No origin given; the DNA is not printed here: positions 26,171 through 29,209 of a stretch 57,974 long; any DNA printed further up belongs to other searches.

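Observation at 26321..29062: A 913-aa orphan protein with a cryptic, split class III cyclase-like core sits where purL would be expected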

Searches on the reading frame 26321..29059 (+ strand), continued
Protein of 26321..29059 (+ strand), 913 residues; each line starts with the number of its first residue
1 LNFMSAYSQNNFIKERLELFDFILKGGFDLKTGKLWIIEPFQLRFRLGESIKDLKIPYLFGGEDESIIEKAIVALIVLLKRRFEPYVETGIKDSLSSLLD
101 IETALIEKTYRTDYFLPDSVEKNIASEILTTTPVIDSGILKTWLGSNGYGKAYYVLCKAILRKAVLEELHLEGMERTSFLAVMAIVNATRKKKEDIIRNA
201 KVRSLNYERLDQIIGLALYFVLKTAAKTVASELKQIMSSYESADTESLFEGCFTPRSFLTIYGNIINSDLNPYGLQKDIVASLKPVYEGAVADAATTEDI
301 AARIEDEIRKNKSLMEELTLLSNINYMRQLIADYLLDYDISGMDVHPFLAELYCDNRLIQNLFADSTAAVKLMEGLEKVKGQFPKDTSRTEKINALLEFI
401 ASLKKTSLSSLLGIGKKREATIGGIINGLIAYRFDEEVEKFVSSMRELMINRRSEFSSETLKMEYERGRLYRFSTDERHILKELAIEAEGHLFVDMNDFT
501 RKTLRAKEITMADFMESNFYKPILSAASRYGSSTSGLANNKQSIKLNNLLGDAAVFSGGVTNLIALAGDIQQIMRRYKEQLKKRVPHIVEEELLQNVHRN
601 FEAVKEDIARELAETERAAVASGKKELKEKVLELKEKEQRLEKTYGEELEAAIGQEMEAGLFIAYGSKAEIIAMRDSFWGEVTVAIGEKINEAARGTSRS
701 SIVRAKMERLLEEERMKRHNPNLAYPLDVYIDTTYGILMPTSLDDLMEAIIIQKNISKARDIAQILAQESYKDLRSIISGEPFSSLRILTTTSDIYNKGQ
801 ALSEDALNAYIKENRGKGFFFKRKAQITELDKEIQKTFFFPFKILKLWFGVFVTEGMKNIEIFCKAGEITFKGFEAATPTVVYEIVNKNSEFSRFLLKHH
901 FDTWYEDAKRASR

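Call 27: search_solved_structures(query=A2, max_evalue=10, show_alignments=5)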
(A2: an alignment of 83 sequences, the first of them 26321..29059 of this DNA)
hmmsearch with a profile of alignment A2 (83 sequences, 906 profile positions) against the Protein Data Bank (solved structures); distinct sequences matched with E-value up to 10: 20.
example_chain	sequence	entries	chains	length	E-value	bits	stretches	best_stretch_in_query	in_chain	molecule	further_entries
6poo_A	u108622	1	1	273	0.041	15.3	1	561-650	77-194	BibA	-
3cka_A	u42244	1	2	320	0.16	13.4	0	837-884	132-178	Outer surface protein A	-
8cr9_C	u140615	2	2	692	0.23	12.8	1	289-401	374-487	Maltose/maltodextrin-binding periplasmic protein,Type III secretion protein PcrV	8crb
4jeh_B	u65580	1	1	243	0.34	12.3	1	555-651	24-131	Syntaxin-1A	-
7xsj_B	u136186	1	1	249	0.36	12.2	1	555-651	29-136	Syntaxin-1A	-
1ez3_A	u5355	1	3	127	0.37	12.1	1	555-642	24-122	SYNTAXIN-1A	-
4jeu_B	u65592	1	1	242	0.4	12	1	555-651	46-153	Syntaxin-1A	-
6fia_A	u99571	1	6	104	0.41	12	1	320-415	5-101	LINE-1 retrotransposable element ORF1 protein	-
6ip1_B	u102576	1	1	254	0.44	11.9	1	555-651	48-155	Syntaxin-1A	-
6jfv_B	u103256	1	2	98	0.53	11.6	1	581-644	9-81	Keratin, type II cytoskeletal 5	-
1br0_A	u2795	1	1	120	0.91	10.8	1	555-641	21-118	PROTEIN (SYNTAXIN 1-A)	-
3tnu_B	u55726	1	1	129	0.97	10.7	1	571-644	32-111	Keratin, type II cytoskeletal 5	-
7udb_B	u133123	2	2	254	1.1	10.6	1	555-651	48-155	Syntaxin-1A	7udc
6mg3_A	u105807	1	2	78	3.7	8.8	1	578-639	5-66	CCAAT/enhancer-binding protein beta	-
8fjg_A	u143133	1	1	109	4.7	8.5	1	557-652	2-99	H12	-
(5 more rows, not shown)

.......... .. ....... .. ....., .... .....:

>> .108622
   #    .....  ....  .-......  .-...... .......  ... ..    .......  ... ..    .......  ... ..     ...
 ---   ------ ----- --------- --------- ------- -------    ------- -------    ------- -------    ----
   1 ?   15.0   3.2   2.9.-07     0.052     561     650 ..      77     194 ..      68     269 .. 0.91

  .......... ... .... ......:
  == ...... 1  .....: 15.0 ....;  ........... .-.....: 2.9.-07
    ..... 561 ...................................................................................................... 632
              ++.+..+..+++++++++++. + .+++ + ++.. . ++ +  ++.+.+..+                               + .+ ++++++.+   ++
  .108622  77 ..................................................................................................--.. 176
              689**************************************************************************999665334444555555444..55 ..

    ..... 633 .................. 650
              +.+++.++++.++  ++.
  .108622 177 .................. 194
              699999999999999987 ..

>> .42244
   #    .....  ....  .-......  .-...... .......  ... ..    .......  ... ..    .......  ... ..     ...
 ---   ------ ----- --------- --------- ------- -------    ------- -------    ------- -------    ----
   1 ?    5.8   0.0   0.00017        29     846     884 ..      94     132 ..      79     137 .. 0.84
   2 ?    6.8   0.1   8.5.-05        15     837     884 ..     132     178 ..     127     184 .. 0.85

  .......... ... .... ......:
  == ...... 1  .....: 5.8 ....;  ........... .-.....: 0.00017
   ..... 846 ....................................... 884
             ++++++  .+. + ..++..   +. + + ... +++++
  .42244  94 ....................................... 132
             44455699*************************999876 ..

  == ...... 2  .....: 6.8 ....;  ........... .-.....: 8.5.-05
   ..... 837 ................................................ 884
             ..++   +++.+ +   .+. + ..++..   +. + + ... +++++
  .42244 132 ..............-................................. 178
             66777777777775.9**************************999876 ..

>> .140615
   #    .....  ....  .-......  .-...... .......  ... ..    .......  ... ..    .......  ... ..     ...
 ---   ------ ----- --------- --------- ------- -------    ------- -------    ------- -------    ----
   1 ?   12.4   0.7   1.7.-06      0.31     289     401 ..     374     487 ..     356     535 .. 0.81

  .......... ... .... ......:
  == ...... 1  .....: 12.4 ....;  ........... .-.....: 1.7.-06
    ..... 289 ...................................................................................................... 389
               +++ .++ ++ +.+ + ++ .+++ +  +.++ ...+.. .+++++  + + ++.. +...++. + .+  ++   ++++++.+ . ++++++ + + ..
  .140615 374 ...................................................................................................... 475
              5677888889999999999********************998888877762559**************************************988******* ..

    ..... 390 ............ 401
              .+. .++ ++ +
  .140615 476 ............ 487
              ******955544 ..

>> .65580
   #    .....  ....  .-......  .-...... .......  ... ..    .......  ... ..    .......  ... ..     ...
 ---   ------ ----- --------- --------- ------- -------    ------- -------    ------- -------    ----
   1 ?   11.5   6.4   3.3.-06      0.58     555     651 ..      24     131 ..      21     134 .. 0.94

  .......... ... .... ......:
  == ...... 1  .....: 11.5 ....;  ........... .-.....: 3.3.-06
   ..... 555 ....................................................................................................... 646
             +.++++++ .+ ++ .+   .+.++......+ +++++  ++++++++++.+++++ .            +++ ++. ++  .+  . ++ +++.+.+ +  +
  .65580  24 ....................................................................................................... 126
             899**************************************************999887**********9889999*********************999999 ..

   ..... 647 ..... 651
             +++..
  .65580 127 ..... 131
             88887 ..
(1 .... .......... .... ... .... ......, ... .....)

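Call 32: find_related_loci(query=A1, collection=genome_contigs, flank=6000)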
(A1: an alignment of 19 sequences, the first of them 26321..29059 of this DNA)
Query A1 (913 aa) in genome_contigs; peptide patterns used: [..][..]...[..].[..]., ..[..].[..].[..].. (x = any residue, [..] = any of these).
212 stretches matched a pattern; 106 encode a relative of the query (tblastn E <= 1e-3); the best 80 are kept; 78 distinct loci.
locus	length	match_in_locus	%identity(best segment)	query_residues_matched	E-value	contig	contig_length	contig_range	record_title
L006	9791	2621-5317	70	12-912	0e+0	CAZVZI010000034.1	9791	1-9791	MAG TPA_asm: uncultured Thermodesulfobacteriota bacterium isolate SRP062349_co5_66 genome assembly, contig: NODE_3300_le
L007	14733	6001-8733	69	1-912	0e+0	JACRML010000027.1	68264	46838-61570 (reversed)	MAG: Deltaproteobacteria bacterium isolate NC_groundwater_1906_Pr3_S2p5_42_12 SR2-18-S2p5_coassembly_scaffold_105848, wh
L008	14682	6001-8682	66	11-909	0e+0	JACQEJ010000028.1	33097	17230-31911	MAG: Deltaproteobacteria bacterium isolate NC_groundwater_1018_Pr1_S-0.65um_46_20 Montesol18_Sp65_coassembly_scaffold_97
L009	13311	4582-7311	78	3-913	0e+0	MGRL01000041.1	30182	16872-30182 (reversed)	MAG: Deltaproteobacteria bacterium RIFCSPHIGHO2_02_FULL_43_33 rifcsphigho2_02_scaffold_1971, whole genome shotgun sequen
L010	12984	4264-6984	70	4-910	0e+0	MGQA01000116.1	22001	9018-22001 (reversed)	MAG: Deltaproteobacteria bacterium GWF2_42_12 gwf2_scaffold_8151, whole genome shotgun sequence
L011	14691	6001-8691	46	14-909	0e+0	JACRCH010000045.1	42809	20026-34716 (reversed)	MAG: Deltaproteobacteria bacterium isolate NC_groundwater_1641_Pr3_B-0.1um_55_74 SR-2_scaffold_141_891126, whole genome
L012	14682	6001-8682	44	11-909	0e+0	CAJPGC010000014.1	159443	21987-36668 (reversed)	uncultured bacterium isolate BACT1 genome assembly, contig: CONTIG_14, whole genome shotgun sequence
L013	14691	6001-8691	45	3-904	0e+0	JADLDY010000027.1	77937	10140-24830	MAG: Deltaproteobacteria bacterium isolate SJ296 c_000000474896, whole genome shotgun sequence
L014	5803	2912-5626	44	9-913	0e+0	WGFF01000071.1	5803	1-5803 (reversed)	MAG: Deltaproteobacteria bacterium isolate S146_73 k151_26815, whole genome shotgun sequence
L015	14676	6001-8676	45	16-910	0e+0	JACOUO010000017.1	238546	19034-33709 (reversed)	MAG: Deltaproteobacteria bacterium isolate NC_groundwater_74_Ag_B-0.1um_47_27 GD18-4_B1_scaffold_667284, whole genome sh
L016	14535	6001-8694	44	12-912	0e+0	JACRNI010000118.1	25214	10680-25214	MAG: Deltaproteobacteria bacterium isolate NC_groundwater_1931_Pr3_S-0.2um_41_6 scaffold_449448, whole genome shotgun se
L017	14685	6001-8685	45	11-911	0e+0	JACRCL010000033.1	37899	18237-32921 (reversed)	MAG: Deltaproteobacteria bacterium isolate NC_groundwater_1645_Pr3_B-0.1um_57_199 SR-2_scaffold_141_3891581, whole genom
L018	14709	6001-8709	43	3-910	0e+0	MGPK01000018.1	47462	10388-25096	MAG: Deltaproteobacteria bacterium GWA2_54_12 gwa2_scaffold_2333, whole genome shotgun sequence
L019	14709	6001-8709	43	10-912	0e+0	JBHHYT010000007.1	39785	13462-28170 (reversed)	MAG: Thermodesulfobacteriota bacterium isolate Maj_2_bin.32 NODE_319_length_39785_cov_7.263982, whole genome shotgun seq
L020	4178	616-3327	44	4-909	0e+0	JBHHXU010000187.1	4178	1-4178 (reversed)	MAG: Thermodesulfobacteriota bacterium isolate D_1_bin.2 NODE_14726_length_4178_cov_4.288867, whole genome shotgun seque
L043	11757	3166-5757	39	14-908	0e+0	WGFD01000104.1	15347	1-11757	MAG: Deltaproteobacteria bacterium isolate S146_70 k151_370470, whole genome shotgun sequence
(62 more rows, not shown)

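Call 33: fold_search(model_id=the predicted structure, library=pdb)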
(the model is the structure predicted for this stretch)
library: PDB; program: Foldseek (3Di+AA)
matches with E <= 10: 240; with E <= 0.001: 0
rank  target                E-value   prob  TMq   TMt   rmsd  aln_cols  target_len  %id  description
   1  6zbl_A                2.2e-01  0.28  0.15  0.19  27.9       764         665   12  Plasmodium falciparum merozoite surface protein 1 dimer, conformation 2 (released 2021-05-19)
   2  6zbc_A                2.8e-01  0.18  0.11  0.16  26.3       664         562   13  Merozoite surface protein 1 (MSP-1) from Plasmodium falciparum, main conformation (released 2021-05-19)
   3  2yfb_B                3.2e-01  0.21  0.06  0.19  24.1       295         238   12  X-ray structure of McpS ligand binding domain in complex with succinate (released 2012-04-18)
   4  6zbf_A                3.3e-01  0.18  0.12  0.17  26.5       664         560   13  Merozoite surface protein 1 (MSP-1) from Plasmodium falciparum, alternative conformation 3 (released 2021-05-19)
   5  6zbd_A                3.3e-01  0.15  0.11  0.16  26.6       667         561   13  Merozoite surface protein 1 (MSP-1) from Plasmodium falciparum, alternative conformation 2 (released 2021-05-19)
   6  7p3r_B                4.3e-01  0.09  0.06  0.13  33.9       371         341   11  Helical structure of the toxin MakA from Vibrio cholera (released 2022-02-23)
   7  8v3b_a                4.7e-01  0.21  0.10  0.18  20.0       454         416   12  Computational Designed Nanocage O43_129_+4 (released 2024-03-13)
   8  2yfa_A                4.9e-01  0.23  0.07  0.21  25.6       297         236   12  X-ray structure of McpS ligand binding domain in complex with malate (released 2012-04-18)
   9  8fbo_A                6.2e-01  0.11  0.07  0.17  19.4       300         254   14  Improving the secretion of designed protein assemblies through negative design of cryptic transmembrane domains (released 2023-03-22)
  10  6rah_B                6.2e-01  0.09  0.07  0.10  24.5       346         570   13  Heterodimeric ABC exporter TmrAB in ATP-bound outward-facing open conformation (released 2019-07-31)
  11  6lk8_B                6.4e-01  0.08  0.09  0.13  32.1       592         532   10  Structure of Xenopus laevis Cytoplasmic Ring subunit. (released 2021-07-21)
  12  5uen_B                6.4e-01  0.06  0.06  0.10  27.8       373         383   15  Crystal structure of the human adenosine A1 receptor A1AR-bRIL in complex with the covalent antagonist DU172 at 3.2A r (released 2017-03-01)
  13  6u1s_A                7.3e-01  0.12  0.08  0.16  25.8       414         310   11  Cryo-EM structure of a de novo designed 16-helix transmembrane nanopore, TMHC8_R. (released 2020-08-19)
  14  9d5n_CE               8.4e-01  0.08  0.07  0.13  48.9       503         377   12  48-nm doublet microtubule from Trichomonas vaginalis strain G3 (released 2025-05-14)
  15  9o48_A                8.4e-01  0.06  0.06  0.13  27.7       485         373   10  Cryo-EM structure of the human SK2-4 chimera/calmodulin channel complex in the Ca2+ bound state (released 2025-07-09)
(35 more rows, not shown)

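Call 48: search_protein_families(library=padloc, proteins=[window:26321-29059:+, P0019, P0021, P0045, P0072, P0114, P0153], max_evalue=0.1)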
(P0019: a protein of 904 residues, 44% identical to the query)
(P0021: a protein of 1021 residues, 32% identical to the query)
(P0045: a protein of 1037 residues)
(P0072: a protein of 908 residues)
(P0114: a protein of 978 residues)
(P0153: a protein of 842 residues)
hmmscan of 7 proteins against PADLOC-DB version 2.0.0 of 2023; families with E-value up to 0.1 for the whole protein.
window:26321-29059:+ (913 aa): 1 family
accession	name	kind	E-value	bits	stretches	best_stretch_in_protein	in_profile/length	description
PDLC02646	DrmMI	-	0.0018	14.5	1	594-715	134-256/792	DrmMI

P0019 (904 aa): 0 families

P0021 (1021 aa): 0 families

P0045 (1037 aa): 0 families

P0072 (908 aa): 0 families

P0114 (978 aa): 0 families

P0153 (842 aa): 0 families

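Call 50: search_protein_families(library=pfam, alignment_id=A5, max_evalue=0.01)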
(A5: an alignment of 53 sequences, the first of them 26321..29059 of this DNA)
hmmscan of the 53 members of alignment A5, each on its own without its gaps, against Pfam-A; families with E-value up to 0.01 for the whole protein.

A. member 1, window:26321-29059:+ (913 aa): 0 families

B. families by the number of members that match (of 53 scanned): 2 families
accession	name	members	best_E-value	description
PF13981.11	SopA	1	0.0047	SopA-like central domain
PF23248.1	KH_PARP14_2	1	0.0074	PARP14, second type I KH domain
